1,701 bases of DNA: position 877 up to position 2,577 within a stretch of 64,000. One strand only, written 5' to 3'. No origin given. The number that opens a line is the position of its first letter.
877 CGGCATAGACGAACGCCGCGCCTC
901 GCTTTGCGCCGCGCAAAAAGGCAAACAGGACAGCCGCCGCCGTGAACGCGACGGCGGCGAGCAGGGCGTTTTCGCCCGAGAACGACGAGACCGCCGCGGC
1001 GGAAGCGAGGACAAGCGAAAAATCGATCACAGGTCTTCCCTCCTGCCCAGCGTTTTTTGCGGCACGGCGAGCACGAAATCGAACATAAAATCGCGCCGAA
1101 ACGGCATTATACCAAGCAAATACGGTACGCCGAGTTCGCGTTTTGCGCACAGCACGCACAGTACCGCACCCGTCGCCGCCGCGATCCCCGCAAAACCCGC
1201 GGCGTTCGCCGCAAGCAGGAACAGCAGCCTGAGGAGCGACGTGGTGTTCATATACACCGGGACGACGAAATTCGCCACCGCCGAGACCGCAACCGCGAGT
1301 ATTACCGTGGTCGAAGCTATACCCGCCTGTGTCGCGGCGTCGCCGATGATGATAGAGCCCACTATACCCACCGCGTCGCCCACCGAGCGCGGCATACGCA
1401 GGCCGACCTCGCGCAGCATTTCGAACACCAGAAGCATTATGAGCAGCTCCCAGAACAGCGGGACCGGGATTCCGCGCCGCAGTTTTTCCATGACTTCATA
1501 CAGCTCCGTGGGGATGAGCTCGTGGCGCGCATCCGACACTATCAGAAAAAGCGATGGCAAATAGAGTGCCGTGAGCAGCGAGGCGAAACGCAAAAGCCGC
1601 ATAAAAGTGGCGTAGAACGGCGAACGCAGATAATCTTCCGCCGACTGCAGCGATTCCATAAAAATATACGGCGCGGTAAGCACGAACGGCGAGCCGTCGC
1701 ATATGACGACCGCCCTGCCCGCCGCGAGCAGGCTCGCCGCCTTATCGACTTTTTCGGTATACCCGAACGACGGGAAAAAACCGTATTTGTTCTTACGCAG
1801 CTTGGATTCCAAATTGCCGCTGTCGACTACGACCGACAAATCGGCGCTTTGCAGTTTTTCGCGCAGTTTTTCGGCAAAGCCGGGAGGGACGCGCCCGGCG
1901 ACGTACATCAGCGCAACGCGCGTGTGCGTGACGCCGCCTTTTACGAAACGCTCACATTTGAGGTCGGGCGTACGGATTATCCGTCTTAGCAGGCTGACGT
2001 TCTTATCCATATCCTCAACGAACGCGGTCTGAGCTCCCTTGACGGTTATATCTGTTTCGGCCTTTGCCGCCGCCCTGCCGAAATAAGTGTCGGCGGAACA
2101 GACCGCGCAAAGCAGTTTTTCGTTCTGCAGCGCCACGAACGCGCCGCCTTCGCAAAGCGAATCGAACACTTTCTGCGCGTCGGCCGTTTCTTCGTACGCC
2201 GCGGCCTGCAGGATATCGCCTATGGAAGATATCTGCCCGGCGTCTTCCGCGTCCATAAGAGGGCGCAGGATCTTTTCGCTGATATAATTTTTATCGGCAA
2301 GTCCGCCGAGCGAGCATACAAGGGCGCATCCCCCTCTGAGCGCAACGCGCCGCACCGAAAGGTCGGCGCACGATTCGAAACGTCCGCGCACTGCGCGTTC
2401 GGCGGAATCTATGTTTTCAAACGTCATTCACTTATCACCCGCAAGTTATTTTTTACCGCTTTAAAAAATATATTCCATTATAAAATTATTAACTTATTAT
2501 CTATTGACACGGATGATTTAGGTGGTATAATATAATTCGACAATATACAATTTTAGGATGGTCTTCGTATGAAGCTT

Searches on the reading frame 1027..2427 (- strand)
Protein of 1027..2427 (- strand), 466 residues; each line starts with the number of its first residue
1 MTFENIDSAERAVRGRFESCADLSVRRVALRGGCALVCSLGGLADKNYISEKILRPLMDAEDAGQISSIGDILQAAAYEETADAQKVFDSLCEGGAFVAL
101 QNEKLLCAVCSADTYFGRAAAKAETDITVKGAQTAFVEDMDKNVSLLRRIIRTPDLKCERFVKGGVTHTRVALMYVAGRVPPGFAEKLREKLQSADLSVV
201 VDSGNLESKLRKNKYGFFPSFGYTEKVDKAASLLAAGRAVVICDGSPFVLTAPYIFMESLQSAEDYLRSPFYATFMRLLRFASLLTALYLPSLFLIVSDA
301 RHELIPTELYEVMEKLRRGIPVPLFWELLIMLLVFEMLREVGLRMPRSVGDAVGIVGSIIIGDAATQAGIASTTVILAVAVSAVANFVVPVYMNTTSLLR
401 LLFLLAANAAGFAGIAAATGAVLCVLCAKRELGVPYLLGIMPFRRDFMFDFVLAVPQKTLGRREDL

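Call 79: search_protein_families(library=pfam, proteins=[window:1027-2427:-], max_evalue=0.00001)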
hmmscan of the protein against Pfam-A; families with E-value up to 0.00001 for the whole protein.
window:1027-2427:- (466 aa): 1 family
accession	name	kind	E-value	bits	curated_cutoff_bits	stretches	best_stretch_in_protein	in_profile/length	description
PF03323.18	GerA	-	1.9e-124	416.1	27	1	13-464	3-464/466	Bacillus/Clostridium GerA spore germination protein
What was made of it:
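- The organism is a spore-former, with GerA at 1027..2427 (call 79).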
